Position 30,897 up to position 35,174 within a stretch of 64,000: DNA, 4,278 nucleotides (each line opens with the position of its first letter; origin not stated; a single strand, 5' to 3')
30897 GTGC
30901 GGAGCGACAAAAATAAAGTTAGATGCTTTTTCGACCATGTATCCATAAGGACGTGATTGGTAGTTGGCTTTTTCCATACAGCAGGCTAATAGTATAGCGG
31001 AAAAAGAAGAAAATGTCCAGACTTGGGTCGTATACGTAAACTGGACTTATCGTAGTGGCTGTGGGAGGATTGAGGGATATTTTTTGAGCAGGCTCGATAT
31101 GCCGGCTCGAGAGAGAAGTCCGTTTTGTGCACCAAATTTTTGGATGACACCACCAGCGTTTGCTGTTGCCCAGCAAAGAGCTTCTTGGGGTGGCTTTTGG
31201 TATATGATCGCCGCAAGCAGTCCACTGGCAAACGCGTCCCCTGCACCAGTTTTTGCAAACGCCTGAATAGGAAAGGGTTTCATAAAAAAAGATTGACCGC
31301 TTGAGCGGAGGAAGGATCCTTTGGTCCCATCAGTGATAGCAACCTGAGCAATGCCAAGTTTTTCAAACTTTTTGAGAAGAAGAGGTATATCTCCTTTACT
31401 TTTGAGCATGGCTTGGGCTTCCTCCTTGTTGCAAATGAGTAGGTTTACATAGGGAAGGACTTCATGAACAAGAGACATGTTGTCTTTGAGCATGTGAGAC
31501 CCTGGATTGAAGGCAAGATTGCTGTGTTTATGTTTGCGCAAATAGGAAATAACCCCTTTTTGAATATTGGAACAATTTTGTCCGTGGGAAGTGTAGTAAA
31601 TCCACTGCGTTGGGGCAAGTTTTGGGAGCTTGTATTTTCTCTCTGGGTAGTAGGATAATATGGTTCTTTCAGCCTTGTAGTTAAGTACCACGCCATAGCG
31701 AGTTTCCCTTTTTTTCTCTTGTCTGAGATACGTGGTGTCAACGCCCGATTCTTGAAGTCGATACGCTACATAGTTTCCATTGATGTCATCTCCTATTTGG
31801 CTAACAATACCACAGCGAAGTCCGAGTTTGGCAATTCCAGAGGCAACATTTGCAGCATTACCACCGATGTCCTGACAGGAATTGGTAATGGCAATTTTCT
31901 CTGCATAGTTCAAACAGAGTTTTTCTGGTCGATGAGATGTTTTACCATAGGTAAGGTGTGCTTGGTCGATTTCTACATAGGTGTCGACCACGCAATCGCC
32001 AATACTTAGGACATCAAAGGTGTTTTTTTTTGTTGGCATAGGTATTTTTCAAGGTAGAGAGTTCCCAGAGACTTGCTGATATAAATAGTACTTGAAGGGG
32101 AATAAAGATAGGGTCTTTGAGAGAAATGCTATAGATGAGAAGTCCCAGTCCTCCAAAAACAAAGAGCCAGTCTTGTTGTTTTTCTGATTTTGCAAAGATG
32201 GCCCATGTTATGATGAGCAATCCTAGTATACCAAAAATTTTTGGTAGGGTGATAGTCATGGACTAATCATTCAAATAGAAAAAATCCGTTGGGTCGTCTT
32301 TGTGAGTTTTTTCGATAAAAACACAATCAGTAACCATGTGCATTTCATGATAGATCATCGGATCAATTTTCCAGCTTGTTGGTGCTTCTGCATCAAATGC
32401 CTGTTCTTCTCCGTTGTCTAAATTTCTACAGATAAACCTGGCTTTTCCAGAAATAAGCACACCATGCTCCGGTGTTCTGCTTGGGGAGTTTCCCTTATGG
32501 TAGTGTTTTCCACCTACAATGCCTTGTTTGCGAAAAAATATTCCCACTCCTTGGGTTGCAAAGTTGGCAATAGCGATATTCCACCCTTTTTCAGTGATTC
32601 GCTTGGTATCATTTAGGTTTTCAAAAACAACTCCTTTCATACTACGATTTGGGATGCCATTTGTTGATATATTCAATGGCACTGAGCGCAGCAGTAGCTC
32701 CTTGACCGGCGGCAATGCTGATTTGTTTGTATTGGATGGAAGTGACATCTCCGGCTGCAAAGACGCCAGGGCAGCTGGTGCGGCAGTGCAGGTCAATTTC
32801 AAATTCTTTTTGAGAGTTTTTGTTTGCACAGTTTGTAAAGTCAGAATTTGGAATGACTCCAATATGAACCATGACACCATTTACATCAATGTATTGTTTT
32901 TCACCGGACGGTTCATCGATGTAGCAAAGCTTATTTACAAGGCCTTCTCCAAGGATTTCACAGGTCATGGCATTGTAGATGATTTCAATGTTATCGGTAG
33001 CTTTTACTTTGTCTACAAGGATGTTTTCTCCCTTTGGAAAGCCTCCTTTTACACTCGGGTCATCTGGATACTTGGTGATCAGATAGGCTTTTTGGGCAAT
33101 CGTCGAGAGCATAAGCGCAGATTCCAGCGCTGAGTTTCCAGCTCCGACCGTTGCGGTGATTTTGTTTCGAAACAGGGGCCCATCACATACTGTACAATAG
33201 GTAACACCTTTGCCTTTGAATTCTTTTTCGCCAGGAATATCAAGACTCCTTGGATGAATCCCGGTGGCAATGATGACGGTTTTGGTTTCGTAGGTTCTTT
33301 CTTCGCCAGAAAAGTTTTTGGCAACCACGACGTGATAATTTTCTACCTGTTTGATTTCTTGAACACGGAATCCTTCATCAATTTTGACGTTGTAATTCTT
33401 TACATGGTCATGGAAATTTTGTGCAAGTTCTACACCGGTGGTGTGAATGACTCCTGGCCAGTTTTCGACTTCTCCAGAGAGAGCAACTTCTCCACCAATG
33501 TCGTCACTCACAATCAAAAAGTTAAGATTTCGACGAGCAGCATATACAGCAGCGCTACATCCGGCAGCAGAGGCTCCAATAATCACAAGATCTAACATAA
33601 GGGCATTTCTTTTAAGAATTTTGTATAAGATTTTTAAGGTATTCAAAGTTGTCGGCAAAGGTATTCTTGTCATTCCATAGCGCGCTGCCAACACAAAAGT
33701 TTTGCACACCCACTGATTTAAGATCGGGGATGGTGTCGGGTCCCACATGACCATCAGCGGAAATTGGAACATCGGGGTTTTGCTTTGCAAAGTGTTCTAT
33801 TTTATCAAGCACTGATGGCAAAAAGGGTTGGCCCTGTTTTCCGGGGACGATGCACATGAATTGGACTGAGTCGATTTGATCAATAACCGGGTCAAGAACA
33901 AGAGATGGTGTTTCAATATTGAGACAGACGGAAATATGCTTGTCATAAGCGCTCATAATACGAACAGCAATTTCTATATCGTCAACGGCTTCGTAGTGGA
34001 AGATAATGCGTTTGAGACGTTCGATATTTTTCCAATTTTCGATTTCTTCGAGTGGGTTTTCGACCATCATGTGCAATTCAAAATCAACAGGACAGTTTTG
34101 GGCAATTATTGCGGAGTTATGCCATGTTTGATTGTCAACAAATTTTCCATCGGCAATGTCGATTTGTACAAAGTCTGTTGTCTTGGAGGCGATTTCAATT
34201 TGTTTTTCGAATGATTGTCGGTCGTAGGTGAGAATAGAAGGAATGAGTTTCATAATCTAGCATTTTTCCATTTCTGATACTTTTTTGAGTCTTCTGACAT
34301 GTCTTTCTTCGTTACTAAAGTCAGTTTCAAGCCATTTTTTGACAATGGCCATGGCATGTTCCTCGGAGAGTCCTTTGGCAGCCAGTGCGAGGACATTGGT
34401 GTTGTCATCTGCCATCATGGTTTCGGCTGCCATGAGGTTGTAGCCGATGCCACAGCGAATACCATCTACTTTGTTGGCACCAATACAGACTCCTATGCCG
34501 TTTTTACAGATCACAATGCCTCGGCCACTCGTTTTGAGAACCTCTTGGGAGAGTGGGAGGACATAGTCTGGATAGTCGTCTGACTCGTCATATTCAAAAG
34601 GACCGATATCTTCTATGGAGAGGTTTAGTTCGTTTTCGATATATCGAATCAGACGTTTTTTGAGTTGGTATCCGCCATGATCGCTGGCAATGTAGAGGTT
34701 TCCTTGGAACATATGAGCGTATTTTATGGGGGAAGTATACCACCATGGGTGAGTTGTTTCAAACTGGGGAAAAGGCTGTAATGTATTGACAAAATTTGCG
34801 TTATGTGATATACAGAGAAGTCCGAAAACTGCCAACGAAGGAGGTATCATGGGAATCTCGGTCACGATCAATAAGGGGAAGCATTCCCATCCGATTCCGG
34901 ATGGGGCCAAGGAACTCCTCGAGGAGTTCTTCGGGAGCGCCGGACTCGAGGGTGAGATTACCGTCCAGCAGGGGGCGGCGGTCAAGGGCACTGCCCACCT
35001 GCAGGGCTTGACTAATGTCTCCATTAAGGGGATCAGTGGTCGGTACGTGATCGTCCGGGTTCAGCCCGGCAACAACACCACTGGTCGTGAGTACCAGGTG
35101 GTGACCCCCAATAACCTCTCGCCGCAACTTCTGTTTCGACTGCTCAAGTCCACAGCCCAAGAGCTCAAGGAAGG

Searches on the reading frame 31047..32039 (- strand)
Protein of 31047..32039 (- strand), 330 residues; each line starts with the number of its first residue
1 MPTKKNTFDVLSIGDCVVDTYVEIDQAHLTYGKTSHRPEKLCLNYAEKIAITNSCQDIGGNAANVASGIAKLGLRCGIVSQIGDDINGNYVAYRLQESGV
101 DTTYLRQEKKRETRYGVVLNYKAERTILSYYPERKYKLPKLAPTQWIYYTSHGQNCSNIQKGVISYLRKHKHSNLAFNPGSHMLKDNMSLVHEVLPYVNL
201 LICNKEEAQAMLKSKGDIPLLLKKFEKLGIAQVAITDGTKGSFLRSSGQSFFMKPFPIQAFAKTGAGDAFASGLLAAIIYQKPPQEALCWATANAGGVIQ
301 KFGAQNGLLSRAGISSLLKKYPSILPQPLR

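Call 34: search_protein_families(library=pfam, proteins=[window:31047-32039:-], max_evalue=0.001)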
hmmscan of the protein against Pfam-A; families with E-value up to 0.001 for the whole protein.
window:31047-32039:- (330 aa): 2 families
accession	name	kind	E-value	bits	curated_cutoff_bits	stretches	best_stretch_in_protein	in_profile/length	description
PF00294.29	PfkB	-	1.3e-39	136.8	25.8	1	48-308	25-299/302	pfkB family carbohydrate kinase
PF08543.17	Phos_pyr_kin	-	0.00067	19.6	27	1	185-294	105-227/246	Phosphomethylpyrimidine kinase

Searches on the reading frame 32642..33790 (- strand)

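Call 34: search_protein_families(library=pfam, proteins=[window:32642-33790:-], max_evalue=0.001)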
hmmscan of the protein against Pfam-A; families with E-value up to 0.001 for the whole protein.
window:32642-33790:- (382 aa): 7 families
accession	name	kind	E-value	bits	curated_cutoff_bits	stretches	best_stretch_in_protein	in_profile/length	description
PF07992.20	Pyr_redox_2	-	2.3e-41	142.6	26.1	1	67-364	2-291/291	Pyridine nucleotide-disulphide oxidoreductase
PF13738.12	Pyr_redox_3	-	2.1e-15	57.2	30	1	116-347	77-305/305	Pyridine nucleotide-disulphide oxidoreductase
PF00890.30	FAD_binding_2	-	8.3e-07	29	20.4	0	67-96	1-30/414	FAD binding domain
PF00070.33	Pyr_redox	-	1.1e-06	29.5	22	0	213-282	3-69/82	Pyridine nucleotide-disulphide oxidoreductase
PF01266.30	DAO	-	2.3e-05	24.5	27.9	0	67-99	1-34/353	FAD dependent oxidoreductase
PF13450.12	NAD_binding_8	-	0.00017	22.3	21.9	1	70-129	1-60/68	NAD(P)-binding Rossmann-like domain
PF01134.28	GIDA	-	0.0004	20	22.1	0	67-95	1-29/391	Glucose inhibited division protein A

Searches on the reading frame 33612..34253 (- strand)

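Call 34: search_protein_families(library=pfam, proteins=[window:33612-34253:-], max_evalue=0.001)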
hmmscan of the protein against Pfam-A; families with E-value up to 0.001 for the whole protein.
window:33612-34253:- (213 aa): 1 family
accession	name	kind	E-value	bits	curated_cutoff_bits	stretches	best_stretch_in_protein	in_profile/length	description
PF00834.25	Ribul_P_3_epim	-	6.4e-33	114.3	21.1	1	3-192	2-197/198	Ribulose-phosphate 3 epimerase family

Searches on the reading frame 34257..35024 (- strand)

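Call 34: search_protein_families(library=pfam, proteins=[window:34257-35024:-], max_evalue=0.001)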
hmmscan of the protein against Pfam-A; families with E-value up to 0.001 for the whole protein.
window:34257-35024:- (255 aa): 1 family
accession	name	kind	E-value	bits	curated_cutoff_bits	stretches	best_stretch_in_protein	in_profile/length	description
PF02502.23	LacAB_rpiB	-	6e-38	130.4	24.7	1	111-249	2-138/138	Ribose/Galactose Isomerase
